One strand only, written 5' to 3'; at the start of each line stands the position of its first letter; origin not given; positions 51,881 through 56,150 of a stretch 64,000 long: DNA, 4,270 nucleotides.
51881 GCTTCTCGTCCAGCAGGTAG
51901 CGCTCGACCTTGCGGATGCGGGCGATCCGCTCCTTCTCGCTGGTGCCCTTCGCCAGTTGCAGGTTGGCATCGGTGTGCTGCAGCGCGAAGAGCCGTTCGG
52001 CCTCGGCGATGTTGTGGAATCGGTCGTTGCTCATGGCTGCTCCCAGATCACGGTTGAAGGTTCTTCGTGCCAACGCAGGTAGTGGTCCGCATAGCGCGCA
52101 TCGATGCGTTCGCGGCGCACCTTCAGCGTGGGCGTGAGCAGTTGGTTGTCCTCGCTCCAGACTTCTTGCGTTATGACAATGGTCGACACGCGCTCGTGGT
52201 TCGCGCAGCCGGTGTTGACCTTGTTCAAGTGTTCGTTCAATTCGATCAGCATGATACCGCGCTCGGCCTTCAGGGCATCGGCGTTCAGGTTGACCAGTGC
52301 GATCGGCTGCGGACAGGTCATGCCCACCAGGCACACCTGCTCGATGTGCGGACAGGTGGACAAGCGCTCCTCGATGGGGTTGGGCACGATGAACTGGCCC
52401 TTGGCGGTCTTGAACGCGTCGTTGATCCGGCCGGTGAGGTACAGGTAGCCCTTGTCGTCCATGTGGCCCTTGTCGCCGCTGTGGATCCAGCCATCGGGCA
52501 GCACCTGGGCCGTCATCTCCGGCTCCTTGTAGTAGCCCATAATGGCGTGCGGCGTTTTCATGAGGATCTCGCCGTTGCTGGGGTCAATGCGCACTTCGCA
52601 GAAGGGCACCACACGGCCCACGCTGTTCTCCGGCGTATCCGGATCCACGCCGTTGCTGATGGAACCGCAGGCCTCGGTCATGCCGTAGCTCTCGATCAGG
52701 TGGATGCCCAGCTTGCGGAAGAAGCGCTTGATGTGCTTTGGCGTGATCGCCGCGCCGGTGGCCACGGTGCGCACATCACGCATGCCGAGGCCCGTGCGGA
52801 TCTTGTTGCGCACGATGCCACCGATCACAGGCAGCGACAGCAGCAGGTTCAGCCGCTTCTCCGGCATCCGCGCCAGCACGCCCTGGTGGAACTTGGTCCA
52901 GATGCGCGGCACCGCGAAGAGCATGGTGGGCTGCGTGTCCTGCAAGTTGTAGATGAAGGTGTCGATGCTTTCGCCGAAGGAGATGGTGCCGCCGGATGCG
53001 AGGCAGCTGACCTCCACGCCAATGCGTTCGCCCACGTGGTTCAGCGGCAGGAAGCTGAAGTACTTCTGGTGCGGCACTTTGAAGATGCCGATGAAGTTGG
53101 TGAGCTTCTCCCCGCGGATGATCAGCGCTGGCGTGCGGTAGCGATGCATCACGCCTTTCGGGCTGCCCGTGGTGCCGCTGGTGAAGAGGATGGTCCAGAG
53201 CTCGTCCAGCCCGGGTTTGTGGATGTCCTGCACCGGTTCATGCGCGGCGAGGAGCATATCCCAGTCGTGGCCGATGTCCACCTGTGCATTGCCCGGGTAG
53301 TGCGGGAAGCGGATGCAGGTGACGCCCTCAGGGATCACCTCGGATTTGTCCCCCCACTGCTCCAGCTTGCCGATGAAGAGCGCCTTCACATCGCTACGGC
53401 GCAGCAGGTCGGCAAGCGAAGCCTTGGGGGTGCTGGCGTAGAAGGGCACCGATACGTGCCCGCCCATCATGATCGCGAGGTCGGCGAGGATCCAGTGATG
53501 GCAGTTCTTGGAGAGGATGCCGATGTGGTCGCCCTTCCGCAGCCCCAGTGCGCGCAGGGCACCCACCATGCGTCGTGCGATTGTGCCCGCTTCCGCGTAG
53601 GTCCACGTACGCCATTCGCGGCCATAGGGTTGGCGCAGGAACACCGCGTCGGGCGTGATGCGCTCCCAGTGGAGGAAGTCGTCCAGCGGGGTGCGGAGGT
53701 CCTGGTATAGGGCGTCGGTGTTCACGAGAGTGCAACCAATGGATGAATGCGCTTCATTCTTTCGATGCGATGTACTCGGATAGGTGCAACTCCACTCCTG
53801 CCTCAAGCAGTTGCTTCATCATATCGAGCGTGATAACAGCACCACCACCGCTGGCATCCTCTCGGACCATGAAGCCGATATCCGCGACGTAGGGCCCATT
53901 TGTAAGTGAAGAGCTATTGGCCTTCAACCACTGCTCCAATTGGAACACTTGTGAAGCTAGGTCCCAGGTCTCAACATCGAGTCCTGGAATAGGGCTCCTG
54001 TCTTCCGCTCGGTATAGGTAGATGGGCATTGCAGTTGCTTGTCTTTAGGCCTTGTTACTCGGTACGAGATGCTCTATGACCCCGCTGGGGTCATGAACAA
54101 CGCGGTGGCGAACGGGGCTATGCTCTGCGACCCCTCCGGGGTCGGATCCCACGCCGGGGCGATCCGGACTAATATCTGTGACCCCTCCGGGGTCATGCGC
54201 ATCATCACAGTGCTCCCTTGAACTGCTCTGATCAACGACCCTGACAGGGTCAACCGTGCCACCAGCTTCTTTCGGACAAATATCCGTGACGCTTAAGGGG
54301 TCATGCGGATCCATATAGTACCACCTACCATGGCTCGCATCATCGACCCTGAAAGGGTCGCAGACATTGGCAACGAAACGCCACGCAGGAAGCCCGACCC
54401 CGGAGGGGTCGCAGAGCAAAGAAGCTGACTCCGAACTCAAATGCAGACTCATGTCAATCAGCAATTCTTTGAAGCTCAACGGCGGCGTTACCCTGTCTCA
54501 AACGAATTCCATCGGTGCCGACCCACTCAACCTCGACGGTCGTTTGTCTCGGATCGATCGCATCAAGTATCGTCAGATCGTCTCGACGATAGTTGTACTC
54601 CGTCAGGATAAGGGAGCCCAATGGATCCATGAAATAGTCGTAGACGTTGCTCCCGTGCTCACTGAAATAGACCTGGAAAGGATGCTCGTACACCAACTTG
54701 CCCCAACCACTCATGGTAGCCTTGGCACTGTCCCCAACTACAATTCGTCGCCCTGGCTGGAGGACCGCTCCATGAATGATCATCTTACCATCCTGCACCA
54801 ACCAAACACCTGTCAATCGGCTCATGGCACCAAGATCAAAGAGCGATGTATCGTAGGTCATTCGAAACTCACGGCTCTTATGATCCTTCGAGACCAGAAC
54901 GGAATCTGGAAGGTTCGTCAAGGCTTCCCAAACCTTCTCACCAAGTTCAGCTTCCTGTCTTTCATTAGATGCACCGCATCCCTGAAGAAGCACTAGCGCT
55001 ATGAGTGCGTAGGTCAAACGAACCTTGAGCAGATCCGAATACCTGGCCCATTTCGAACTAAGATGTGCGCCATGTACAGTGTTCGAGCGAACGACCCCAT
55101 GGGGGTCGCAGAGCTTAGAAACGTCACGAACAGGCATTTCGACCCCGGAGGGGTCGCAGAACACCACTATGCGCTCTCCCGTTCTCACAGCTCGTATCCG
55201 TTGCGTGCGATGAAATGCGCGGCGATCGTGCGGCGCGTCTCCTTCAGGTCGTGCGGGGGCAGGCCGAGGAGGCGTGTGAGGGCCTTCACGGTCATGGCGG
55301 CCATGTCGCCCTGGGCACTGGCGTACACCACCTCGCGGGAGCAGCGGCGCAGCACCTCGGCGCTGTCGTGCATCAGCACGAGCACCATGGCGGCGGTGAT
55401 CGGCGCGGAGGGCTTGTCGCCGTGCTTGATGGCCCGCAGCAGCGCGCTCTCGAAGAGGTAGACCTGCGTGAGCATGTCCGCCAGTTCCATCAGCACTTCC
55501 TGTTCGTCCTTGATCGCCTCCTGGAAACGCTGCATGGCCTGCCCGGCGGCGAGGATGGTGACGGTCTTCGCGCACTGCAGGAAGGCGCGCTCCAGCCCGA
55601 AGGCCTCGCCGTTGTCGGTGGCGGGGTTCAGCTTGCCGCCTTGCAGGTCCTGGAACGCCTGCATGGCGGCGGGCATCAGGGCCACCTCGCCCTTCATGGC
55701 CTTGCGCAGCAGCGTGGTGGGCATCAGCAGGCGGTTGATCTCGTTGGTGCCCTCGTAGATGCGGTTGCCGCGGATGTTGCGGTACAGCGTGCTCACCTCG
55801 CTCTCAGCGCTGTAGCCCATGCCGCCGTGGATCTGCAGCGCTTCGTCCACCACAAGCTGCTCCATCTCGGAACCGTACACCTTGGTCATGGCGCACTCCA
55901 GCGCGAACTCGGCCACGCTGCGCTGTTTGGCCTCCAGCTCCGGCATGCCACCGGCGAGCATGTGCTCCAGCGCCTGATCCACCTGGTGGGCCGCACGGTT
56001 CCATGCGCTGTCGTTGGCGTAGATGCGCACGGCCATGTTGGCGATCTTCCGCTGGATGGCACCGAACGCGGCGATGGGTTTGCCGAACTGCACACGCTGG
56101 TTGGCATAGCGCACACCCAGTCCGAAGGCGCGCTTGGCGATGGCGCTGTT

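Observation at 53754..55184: Lower-GC islet inside a catabolic operon: lipoprotein gene embedded in an array of nine GACCC-N-GGGTC palindromes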

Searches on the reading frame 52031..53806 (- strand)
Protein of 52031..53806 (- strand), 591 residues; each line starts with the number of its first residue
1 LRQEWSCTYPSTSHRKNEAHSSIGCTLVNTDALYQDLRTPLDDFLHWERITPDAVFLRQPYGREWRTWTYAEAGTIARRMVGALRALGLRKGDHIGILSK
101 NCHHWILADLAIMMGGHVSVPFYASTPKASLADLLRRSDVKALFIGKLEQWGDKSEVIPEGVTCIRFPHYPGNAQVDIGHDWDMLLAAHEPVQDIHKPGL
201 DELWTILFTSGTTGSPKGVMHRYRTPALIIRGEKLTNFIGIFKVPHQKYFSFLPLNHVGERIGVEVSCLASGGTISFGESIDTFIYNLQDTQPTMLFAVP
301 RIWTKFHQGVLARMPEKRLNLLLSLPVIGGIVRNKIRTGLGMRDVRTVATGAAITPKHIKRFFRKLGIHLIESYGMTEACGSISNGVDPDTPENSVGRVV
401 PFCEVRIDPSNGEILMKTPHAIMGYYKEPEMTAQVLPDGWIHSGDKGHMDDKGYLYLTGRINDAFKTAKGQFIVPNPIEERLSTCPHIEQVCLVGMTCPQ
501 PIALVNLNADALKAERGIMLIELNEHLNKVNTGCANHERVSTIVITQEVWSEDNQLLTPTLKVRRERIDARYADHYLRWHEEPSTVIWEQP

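Call 11: search_protein_families(library=pfam, proteins=[window:52031-53806:-], max_evalue=0.1)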
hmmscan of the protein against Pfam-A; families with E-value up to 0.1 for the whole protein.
window:52031-53806:- (591 aa): 2 families
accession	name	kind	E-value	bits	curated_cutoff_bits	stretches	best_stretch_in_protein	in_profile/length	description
PF00501.34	AMP-binding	-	1.9e-61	208.4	29.9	1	49-426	6-384/384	AMP-binding enzyme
PF23562.2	AMP-binding_C_3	-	5.4e-07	30.5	20.8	1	467-574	6-114/124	AMP-binding enzyme C-terminal domain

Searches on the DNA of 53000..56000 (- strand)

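Call 10: search_rna_families(source=window, start=53000, end=56000, threshold=evalue, max_evalue=1)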
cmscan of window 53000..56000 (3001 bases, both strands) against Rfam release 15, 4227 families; matches with E-value up to 1: 1.
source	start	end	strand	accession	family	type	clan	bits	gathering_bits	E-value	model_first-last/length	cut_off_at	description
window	54298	54349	-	RF00159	snoZ168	Gene; snRNA; snoRNA; CD-box;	-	21.3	36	0.41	1-82/82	no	Small nucleolar RNA Z168/Z174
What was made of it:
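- On Rfam RF01687 Acido-Lenti-1: The window gives no match at E <= 1 (call 10).
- Closest known: Rfam RF01687, the Acido-Lenti-1 RNA motif. Different: The window copies lack the 5' hairpin and give no Rfam match at E <= 1 (call 10).
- Tried and rejected: Rfam scan of 53000-56000 at E <= 1: only a chance snoRNA match (call 10).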

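Call 62: build_rna_model(alignment_id=A1, structure=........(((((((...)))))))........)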
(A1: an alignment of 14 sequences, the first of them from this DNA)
Model R1 built from alignment A1 (14 sequences, 33 columns); structure: as given.
model positions 33; base pairs 7; branch points 0; effective number of sequences 14; information 0.93 bits per position. Calibrated on 0.2 Mb of random sequence (short: E-values are rough).
structure used (alignment columns):
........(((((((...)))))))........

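Call 64: search_with_rna_model(model_id=R1, source=window, filters=off, max_evalue=10)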
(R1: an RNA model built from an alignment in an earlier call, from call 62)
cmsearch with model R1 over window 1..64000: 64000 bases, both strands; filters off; matches with E-value up to 10: 33.
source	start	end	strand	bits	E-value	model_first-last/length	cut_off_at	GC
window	54171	54203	-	41.3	2.6e-09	1-33/33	no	0.58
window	54120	54152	-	39.2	1e-08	1-33/33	no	0.7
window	54336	54368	+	37.3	3.3e-08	1-33/33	no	0.55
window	54387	54419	+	37.1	3.8e-08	1-33/33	no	0.7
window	55132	55164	+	36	8e-08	1-33/33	no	0.64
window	55084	55116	+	35.8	8.7e-08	1-33/33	no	0.67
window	54069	54101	-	35.5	1.1e-07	1-33/33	no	0.55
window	54279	54311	-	27.5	1.8e-05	1-33/33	no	0.52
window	54228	54260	+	20.8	0.0013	1-33/33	no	0.61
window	54069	54101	+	18.4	0.006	1-33/33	no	0.55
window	54228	54260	-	17.7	0.0097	1-33/33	no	0.61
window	54336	54368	-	15.9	0.03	1-33/33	no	0.55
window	55132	55164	-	14.8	0.06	1-33/33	no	0.64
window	54171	54203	+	14.3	0.082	1-33/33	no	0.58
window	54128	54144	+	12.9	0.21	9-25/33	no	0.82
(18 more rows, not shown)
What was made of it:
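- Checked: A ninth, decayed copy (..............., 54288-54302) is recovered by the covariance model at 27.5 bits (call 64).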

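Call 66: search_with_rna_model(model_id=R1, sources=[L004, L005, L006, L007, L008, L009, L010, L011, L012, L013, L014, L015, L016, L017, L018, L019, L020, L021, L022, L023, L024, L025, L026, L027, L028, L029, L030, L031, L032, L033, L034, L035, L036, L037, L038, L039, L040, L041, L042, L043, L044, L045, L046, L047, L048, L049, L050, L051, L052, L053, L054, L055, L056, L057, L058, L059, L060, L061, L062, L063, L064, L065, L066, L067, L068, L069, L070, L071, L072, L073, L074, L075, L076, L077, L078, L079, L080, L081, L082, L083, L208, L209, L210, L211, L212], max_evalue=1)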
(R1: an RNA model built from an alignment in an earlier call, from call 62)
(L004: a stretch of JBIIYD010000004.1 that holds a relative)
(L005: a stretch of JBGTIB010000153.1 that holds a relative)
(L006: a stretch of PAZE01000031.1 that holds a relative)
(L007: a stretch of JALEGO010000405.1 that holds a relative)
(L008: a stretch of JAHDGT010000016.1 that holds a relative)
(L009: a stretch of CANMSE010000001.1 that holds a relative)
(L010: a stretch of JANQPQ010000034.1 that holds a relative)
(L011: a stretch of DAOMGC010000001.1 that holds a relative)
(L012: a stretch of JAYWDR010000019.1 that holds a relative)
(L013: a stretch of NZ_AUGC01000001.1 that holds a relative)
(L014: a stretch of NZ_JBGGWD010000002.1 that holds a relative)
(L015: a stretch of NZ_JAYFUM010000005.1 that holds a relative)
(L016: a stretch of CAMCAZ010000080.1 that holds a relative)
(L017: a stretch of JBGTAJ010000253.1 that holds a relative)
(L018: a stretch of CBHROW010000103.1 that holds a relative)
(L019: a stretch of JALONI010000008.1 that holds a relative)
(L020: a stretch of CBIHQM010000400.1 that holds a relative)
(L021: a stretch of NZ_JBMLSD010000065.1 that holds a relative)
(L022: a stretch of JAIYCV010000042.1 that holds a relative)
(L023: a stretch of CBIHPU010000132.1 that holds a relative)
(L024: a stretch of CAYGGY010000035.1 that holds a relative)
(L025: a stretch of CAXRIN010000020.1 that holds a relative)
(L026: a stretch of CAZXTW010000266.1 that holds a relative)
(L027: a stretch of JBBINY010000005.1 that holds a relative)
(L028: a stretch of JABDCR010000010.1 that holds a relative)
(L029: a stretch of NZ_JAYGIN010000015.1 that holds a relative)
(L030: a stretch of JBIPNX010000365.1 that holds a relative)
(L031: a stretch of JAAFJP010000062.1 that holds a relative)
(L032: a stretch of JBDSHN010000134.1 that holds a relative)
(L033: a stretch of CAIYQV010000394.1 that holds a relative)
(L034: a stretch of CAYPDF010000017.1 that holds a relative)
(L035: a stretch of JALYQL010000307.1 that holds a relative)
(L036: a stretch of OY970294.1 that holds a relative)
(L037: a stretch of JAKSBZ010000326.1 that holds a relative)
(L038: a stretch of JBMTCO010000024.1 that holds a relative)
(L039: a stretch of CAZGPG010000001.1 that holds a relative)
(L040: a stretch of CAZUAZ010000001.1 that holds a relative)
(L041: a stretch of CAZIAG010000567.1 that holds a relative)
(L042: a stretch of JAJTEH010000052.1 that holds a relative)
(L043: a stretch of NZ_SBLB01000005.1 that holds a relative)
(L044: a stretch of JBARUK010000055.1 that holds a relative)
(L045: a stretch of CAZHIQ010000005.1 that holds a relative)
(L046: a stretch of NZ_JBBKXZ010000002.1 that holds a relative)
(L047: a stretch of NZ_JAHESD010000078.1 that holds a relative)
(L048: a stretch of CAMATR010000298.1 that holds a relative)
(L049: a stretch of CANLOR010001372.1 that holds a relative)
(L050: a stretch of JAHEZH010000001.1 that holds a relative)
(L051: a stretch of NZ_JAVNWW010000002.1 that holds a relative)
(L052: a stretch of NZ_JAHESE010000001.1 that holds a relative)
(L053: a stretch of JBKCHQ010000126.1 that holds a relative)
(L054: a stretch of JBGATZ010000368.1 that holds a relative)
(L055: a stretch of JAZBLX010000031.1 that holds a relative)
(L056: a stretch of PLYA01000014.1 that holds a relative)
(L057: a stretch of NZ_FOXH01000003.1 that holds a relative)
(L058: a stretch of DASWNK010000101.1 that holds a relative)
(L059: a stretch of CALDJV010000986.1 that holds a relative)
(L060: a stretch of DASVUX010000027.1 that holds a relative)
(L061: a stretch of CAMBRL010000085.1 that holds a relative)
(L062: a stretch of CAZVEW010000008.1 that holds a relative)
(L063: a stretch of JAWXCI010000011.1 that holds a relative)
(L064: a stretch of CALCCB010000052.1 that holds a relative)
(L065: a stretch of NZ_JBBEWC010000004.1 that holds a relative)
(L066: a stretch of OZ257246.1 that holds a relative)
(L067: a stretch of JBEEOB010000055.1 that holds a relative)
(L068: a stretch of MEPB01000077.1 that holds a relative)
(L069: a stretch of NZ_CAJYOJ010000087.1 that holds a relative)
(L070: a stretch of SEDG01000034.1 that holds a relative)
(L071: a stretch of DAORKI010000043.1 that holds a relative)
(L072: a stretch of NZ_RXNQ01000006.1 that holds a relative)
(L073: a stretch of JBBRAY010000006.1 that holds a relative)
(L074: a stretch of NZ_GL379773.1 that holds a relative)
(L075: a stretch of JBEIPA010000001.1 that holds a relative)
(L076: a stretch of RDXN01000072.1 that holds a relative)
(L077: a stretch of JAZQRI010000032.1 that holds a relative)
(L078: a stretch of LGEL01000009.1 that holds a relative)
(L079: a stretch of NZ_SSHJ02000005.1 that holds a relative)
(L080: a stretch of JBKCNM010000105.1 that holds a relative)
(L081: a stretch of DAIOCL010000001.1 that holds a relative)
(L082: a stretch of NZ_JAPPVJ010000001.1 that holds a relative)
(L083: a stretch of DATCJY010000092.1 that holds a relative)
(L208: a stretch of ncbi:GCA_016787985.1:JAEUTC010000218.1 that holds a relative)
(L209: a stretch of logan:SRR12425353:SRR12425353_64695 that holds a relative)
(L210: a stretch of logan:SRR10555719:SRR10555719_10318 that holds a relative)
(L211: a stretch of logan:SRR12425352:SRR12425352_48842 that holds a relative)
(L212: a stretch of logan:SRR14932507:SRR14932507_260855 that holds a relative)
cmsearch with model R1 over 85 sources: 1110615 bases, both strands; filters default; matches with E-value up to 1: 1.
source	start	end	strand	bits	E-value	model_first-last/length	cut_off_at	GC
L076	1964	2001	-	15.3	0.79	1-33/33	no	0.58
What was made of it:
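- On REP elements (RAYT-associated repetitive extragenic palindromes): There are none in 1.1 Mb of other Bacteroidota loci (call 66).
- The covariance model finds the 9 islet copies and nothing else in 64 kb (call 64), and nothing in 1.1 Mb of 85 other Bacteroidota loci (call 66).
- Tried and rejected: Search for the islet-type repeat in 85 other Bacteroidota loci: nothing (call 66).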
